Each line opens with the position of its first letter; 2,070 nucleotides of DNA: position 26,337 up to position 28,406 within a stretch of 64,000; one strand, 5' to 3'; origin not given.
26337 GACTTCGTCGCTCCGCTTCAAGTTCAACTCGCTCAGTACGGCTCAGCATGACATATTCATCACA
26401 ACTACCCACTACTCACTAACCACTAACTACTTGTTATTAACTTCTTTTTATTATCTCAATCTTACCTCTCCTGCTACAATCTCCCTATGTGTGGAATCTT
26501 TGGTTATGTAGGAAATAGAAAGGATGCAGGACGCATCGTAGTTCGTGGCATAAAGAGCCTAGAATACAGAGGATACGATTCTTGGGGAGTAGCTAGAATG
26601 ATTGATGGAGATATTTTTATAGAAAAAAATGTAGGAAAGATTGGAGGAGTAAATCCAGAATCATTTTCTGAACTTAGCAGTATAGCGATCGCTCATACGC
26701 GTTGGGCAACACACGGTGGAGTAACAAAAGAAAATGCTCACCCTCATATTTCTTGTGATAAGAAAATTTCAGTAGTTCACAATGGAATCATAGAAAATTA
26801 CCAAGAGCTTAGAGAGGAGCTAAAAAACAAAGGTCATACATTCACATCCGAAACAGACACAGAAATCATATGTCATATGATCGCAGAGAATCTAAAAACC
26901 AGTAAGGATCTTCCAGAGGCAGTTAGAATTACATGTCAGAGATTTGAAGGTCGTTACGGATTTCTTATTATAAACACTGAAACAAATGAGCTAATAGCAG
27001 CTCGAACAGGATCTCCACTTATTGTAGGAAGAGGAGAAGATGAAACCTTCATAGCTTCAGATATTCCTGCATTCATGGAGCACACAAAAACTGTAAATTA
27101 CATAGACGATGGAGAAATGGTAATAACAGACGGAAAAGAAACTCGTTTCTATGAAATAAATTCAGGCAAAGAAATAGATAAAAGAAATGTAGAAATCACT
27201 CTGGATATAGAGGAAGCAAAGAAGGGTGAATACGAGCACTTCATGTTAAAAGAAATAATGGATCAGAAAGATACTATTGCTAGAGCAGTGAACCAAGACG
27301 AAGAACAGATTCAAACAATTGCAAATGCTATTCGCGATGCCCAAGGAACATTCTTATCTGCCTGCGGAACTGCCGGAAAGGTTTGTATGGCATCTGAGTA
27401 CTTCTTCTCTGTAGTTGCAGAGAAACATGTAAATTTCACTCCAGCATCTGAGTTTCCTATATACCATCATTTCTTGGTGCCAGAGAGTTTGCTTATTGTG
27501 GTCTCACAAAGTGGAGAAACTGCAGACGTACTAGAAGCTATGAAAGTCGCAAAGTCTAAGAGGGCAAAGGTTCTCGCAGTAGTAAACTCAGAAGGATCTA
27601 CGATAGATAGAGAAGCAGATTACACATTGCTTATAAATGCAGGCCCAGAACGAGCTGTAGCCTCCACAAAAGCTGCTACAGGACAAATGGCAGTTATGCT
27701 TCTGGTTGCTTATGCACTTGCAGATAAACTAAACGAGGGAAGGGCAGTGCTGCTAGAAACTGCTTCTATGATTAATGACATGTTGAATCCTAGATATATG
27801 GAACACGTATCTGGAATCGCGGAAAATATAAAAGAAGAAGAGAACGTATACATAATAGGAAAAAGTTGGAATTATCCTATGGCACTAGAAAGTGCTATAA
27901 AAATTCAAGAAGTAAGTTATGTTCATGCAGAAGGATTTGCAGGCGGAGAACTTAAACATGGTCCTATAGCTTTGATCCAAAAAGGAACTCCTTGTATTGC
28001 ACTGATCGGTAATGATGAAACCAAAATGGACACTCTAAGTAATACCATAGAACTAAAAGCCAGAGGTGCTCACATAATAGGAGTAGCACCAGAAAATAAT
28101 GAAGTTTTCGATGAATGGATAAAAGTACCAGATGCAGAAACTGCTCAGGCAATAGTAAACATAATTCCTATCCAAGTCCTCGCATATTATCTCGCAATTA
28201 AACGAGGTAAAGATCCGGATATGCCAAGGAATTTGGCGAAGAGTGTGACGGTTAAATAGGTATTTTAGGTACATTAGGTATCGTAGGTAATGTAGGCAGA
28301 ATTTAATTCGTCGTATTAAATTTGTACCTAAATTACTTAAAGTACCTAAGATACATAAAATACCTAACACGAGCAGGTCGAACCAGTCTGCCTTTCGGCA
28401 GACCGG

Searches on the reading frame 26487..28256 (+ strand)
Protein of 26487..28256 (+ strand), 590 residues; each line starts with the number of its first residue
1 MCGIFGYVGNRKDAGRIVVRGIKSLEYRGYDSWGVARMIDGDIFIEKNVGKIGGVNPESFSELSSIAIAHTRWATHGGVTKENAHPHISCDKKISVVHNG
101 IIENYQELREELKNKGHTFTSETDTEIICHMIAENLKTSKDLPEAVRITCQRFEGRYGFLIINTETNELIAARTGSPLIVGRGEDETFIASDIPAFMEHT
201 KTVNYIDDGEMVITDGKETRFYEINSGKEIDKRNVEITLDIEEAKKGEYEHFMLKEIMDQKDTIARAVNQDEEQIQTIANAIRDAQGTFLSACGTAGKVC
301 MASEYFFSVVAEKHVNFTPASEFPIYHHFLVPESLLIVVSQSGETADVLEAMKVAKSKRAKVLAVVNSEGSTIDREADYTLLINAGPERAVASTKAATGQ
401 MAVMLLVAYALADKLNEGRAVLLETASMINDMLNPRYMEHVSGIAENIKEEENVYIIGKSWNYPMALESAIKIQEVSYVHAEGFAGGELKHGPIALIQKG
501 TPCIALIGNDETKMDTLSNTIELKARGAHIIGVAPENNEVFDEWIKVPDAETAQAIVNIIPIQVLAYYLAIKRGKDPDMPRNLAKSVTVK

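Call 29: find_related_loci(query=window:26487-28256:+, collection=genome_contigs, flank=6000)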
Query window:26487-28256:+ (590 aa) in genome_contigs; peptide patterns used: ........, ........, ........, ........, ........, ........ (x = any residue, [..] = any of these).
128 stretches matched a pattern; 32 encode a relative of the query (tblastn E <= 1e-3); 32 distinct loci.
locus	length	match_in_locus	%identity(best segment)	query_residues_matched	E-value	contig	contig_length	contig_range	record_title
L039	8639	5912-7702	73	1-590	0e+0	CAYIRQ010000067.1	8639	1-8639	MAG TPA_asm: uncultured Candidatus Peribacteria bacterium isolate ERP119705_co25_638 genome assembly, contig: NODE_8160_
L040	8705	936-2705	73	1-590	0e+0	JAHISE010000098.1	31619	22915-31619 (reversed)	MAG: Patescibacteria group bacterium isolate MM_PC_MetaG.mb.158 MM_PC_MetaG.mb.158_k141_869290, whole genome shotgun seq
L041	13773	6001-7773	73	1-590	0e+0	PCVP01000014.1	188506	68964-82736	MAG: Candidatus Peregrinibacteria bacterium CG11_big_fil_rev_8_21_14_0_20_49_14 CG11_8_21_14_0.20_scaffold_40_c, whole g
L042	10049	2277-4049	73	1-590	0e+0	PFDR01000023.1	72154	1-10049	MAG: Candidatus Peregrinibacteria bacterium CG10_big_fil_rev_8_21_14_0_10_49_10 CG10_8_21_14_0.10_scaffold_224_c, whole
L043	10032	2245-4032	71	1-590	0e+0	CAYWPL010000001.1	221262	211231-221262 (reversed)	MAG TPA_asm: uncultured Candidatus Peribacteria bacterium isolate SRP192515_co2_160 genome assembly, contig: NODE_26_len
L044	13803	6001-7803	69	1-590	0e+0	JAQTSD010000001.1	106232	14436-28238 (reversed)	MAG: Candidatus Peribacteraceae bacterium isolate STB_179 NODE_425_length_106232_cov_3.836586_Sandtown_B, whole genome s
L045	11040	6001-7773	70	1-590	0e+0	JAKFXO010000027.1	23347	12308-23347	MAG: Candidatus Peribacterales bacterium isolate ND3_Bin_28 ND3_0000422, whole genome shotgun sequence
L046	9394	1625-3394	70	7-590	0e+0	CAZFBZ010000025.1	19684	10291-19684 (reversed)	MAG TPA_asm: uncultured Candidatus Peribacteria bacterium isolate SRP342105_co2_218 genome assembly, contig: NODE_2805_l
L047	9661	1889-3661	70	1-590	0e+0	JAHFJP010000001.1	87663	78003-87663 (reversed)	MAG: Candidatus Peribacteria bacterium isolate nzgw389 NODE_337_length_87664_cov_12.087888, whole genome shotgun sequenc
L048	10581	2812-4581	68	1-590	0e+0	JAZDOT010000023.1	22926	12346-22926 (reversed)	MAG: Candidatus Peregrinibacteria bacterium isolate MEGAHIT-group-0.791 k141_9901221, whole genome shotgun sequence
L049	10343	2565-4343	69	1-590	0e+0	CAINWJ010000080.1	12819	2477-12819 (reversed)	Candidatus Peribacteria bacterium isolate LaPlata_bin-3506 genome assembly, contig: bin-3506:080/161, whole genome shotg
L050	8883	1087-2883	68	1-590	0e+0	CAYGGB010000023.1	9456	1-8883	MAG TPA_asm: uncultured Candidatus Peribacteria bacterium isolate ERP113451_co3_12 genome assembly, contig: NODE_6189_le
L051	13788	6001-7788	68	1-590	0e+0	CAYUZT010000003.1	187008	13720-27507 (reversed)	MAG TPA_asm: uncultured Candidatus Peribacteria bacterium isolate SRP178908_co1_310 genome assembly, contig: NODE_18_len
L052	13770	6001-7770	68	1-590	0e+0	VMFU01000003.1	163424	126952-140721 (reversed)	MAG: Candidatus Peregrinibacteria bacterium Gr01-1014_25 G01um101425_scaffold_48, whole genome shotgun sequence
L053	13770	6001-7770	65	1-590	0e+0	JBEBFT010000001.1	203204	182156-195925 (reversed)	MAG: Candidatus Peribacteraceae bacterium isolate ASF_3 NODE_12_length_203204_cov_19.701475, whole genome shotgun sequen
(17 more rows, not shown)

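Call 75: search_protein_families(library=ncbifam, proteins=[L046:3624-4472:+, L043:4247-4981:+, L051:7869-8462:-, L047:4238-4846:-, L045:7779-8318:-], max_evalue=0.00001)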
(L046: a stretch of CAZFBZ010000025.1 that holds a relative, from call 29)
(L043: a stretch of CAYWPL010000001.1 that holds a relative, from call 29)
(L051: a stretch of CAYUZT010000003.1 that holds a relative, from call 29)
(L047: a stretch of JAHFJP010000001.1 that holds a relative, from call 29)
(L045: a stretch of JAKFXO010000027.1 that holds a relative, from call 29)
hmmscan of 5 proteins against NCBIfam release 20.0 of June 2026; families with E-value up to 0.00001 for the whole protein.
L046:3624-4472:+ (282 aa): 40 families (the best 25 are shown)
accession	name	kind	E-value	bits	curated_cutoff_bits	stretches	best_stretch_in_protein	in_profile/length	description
NF006666.0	PRK09210.1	equivalog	3.5e-66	224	572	1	6-276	94-362/370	RNA polymerase sigma factor RpoD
TIGR02394.1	rpoS_proteo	equivalog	5.5e-66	223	378.7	1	7-271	9-271/285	RNA polymerase sigma factor RpoS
NF004207.0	PRK05657.1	equivalog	3.4e-63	214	394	1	12-271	57-314/329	RNA polymerase sigma factor RpoS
TIGR02997.1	Sig70-cyanoRpoD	subfamily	2.5e-62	210.9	384.5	1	34-271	65-298/298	RNA polymerase sigma factor, RpoD/SigA family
TIGR02393.1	RpoD_Cterm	equivalog_domain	5.4e-60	202.9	354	1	45-275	1-229/238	RNA polymerase sigma factor RpoD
NF004208.0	PRK05658.1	equivalog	1e-59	203.2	555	1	43-277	391-623/631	RNA polymerase sigma factor RpoD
NF041931.2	MzaA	equivalog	2.3e-55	188.7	800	1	26-273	458-704/726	MZA anti-phage system associated sigma-70 family RNA polymerase sigma factor MzaA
NF005643.0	PRK07406.1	equivalog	4.8e-55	187.2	500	1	44-272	160-385/397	RNA polymerase sigma factor RpoD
NF005920.0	PRK07921.1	subfamily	3.3e-53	180.8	464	1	21-277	68-321/328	RNA polymerase sigma factor SigB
NF004562.0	PRK05901.1-4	equivalog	3.2e-52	177.8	779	1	43-272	315-542/571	RNA polymerase sigma factor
NF004561.0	PRK05901.1-3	equivalog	3.3e-52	178.3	582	1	23-272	279-525/537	RNA polymerase sigma factor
NF004560.0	PRK05901.1-1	equivalog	1e-49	170.1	711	1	20-272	254-504/516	RNA polymerase sigma factor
NF005785.0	PRK07598.1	equivalog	3e-49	167.9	554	1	33-272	165-400/415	RNA polymerase sigma factor SigC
NF005642.0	PRK07405.1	subfamily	3.8e-49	167.6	524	1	30-273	69-308/318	RNA polymerase sigma factor SigD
NF004615.0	PRK05949.1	subfamily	4.8e-47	160.4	530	1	30-272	78-316/327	RNA polymerase sigma factor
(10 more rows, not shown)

L043:4247-4981:+ (244 aa): 40 families (the best 25 are shown)
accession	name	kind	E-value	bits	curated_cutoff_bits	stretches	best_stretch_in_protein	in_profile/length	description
TIGR02997.1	Sig70-cyanoRpoD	subfamily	1.1e-61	208.8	384.5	1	1-220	79-298/298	RNA polymerase sigma factor, RpoD/SigA family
TIGR02393.1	RpoD_Cterm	equivalog_domain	1.4e-59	201.5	354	1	1-224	5-229/238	RNA polymerase sigma factor RpoD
NF041931.2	MzaA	equivalog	1.8e-58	199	800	1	1-222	480-704/726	MZA anti-phage system associated sigma-70 family RNA polymerase sigma factor MzaA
NF004561.0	PRK05901.1-3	equivalog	6.2e-55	187.3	582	1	2-220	305-524/537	RNA polymerase sigma factor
NF004208.0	PRK05658.1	equivalog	7.5e-55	187.1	555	1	1-220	397-617/631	RNA polymerase sigma factor RpoD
NF006666.0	PRK09210.1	equivalog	1.8e-53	182.2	572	1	2-221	138-358/370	RNA polymerase sigma factor RpoD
TIGR02394.1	rpoS_proteo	equivalog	1.1e-52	179.4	378.7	1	1-221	51-272/285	RNA polymerase sigma factor RpoS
NF004207.0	PRK05657.1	equivalog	3.3e-52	177.9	394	1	1-220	94-314/329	RNA polymerase sigma factor RpoS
NF005920.0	PRK07921.1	subfamily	3.3e-52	177.5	464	1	2-224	96-319/328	RNA polymerase sigma factor SigB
NF005643.0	PRK07406.1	equivalog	1.7e-50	172.2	500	1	1-221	165-385/397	RNA polymerase sigma factor RpoD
NF005785.0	PRK07598.1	equivalog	2.8e-50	171.4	554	1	1-221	180-400/415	RNA polymerase sigma factor SigC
NF005642.0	PRK07405.1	subfamily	3.3e-50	171.1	524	1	1-225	87-311/318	RNA polymerase sigma factor SigD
NF004560.0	PRK05901.1-1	equivalog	1.5e-49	169.5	711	1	2-220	284-503/516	RNA polymerase sigma factor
NF004615.0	PRK05949.1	subfamily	9.1e-48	162.8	530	1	1-224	96-319/327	RNA polymerase sigma factor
NF004562.0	PRK05901.1-4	equivalog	2.2e-47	161.8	779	1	1-220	321-541/571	RNA polymerase sigma factor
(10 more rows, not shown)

L051:7869-8462:- (197 aa): 0 families

L047:4238-4846:- (202 aa): 1 family
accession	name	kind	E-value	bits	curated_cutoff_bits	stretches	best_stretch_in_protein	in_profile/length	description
NF047646.1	REP_Tyr_transpos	equivalog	2.1e-16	60.1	80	2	134-190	70-133/146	REP-associated tyrosine transposase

L045:7779-8318:- (179 aa): 0 families
